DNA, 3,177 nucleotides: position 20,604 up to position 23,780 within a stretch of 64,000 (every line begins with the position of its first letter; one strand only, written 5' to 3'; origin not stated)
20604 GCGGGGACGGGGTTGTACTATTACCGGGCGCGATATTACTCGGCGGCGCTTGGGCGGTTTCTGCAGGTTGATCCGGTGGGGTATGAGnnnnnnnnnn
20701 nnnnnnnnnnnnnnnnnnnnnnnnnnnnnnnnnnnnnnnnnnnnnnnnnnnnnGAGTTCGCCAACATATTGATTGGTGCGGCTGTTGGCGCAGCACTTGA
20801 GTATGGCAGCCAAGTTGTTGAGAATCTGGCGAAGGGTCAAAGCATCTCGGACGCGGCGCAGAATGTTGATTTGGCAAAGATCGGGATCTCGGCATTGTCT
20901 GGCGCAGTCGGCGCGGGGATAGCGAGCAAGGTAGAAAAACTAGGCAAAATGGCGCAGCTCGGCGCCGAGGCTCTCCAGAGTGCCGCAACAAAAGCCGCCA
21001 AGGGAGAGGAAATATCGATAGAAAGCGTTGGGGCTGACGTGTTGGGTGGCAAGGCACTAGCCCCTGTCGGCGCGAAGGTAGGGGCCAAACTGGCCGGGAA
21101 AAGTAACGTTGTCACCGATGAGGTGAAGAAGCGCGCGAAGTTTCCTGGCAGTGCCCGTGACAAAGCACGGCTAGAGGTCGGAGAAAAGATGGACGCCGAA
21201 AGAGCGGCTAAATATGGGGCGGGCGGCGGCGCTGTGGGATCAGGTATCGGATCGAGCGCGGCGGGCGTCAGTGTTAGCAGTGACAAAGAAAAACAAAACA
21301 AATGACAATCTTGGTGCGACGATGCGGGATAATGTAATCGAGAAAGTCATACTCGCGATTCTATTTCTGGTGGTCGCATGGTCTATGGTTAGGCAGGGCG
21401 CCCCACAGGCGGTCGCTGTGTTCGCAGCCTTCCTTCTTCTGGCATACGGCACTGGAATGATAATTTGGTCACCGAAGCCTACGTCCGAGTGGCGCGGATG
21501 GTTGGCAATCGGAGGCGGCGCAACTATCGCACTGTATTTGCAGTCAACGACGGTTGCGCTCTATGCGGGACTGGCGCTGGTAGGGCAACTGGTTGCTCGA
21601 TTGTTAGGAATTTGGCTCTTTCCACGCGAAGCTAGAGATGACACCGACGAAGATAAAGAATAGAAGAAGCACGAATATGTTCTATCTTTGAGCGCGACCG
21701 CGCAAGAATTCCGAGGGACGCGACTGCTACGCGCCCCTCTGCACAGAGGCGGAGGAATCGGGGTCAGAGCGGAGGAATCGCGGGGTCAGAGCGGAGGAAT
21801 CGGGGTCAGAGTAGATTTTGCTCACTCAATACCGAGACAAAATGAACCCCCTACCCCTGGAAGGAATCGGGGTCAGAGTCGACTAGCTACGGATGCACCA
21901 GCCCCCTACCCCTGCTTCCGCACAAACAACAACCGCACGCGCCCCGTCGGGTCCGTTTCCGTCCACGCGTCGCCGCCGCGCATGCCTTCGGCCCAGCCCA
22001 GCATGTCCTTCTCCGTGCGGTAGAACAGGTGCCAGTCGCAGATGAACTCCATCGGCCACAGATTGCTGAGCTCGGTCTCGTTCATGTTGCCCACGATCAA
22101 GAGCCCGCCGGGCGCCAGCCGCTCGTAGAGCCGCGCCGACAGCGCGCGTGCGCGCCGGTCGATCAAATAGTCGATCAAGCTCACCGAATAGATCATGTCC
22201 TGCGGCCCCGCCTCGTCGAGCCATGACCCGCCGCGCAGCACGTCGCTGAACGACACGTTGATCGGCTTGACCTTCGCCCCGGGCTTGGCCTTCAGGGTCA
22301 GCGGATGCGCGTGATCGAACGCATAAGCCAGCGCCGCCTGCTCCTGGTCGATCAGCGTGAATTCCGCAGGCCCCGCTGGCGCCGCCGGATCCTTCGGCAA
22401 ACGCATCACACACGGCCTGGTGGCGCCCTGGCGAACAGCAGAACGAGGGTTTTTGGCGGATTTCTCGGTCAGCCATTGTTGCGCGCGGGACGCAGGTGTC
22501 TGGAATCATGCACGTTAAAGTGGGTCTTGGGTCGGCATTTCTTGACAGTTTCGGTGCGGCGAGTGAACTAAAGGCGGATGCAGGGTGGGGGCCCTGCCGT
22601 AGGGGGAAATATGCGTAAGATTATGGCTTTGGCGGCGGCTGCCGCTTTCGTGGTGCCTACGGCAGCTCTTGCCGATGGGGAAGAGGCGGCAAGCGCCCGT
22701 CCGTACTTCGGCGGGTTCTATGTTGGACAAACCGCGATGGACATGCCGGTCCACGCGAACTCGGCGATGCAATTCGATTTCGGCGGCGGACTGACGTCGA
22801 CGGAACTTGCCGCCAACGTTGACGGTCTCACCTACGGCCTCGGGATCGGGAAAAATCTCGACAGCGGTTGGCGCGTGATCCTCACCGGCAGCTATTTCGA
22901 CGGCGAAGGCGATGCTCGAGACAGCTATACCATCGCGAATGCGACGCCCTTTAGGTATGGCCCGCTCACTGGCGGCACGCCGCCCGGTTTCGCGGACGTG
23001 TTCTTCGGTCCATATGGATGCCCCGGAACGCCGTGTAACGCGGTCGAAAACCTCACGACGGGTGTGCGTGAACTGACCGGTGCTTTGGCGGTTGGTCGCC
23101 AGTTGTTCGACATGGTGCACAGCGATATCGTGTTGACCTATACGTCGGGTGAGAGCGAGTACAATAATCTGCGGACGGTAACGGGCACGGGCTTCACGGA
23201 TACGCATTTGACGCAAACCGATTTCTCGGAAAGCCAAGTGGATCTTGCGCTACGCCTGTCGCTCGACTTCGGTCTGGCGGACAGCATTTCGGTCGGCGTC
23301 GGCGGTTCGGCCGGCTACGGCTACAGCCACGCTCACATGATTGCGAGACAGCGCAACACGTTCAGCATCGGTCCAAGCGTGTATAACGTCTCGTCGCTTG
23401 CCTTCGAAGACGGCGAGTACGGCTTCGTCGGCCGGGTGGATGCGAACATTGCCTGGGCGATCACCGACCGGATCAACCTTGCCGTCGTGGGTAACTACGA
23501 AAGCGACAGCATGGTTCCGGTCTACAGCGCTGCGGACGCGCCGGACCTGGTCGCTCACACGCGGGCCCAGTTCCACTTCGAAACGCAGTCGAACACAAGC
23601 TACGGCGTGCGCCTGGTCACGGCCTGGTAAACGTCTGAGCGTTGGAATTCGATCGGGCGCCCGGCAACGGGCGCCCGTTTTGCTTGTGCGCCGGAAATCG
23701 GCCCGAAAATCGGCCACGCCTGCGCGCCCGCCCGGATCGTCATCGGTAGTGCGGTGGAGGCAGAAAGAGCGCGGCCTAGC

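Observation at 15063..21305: Sec-signal RHS giant protein with N-terminal transglutaminase-like core and no T6SS context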

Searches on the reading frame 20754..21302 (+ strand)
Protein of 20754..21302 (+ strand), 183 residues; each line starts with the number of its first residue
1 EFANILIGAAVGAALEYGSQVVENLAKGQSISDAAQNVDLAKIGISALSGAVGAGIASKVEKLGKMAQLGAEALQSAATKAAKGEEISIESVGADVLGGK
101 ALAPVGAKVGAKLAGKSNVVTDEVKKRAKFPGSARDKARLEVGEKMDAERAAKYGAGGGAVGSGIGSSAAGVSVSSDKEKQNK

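Call 15: search_protein_families(library=pfam, proteins=[window:20754-21302:+], max_evalue=0.01)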
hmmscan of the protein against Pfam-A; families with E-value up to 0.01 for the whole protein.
window:20754-21302:+ (183 aa): 0 families

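Call 55: find_homologous_proteins(query=window:20754-21302:+, max_evalue=0.001)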
Query window:20754-21302:+: 3401 candidates shared short words with the query, none scored E <= 0.001.

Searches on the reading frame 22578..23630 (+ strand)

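Call 15: search_protein_families(library=pfam, proteins=[window:22578-23630:+], max_evalue=0.01)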
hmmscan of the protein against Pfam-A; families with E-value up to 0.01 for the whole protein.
window:22578-23630:+ (350 aa): 1 family
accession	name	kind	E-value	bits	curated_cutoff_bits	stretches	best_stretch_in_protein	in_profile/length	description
PF13505.12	OMP_b-brl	-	0.0022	18.6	28.7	1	202-307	62-150/175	Outer membrane protein beta-barrel domain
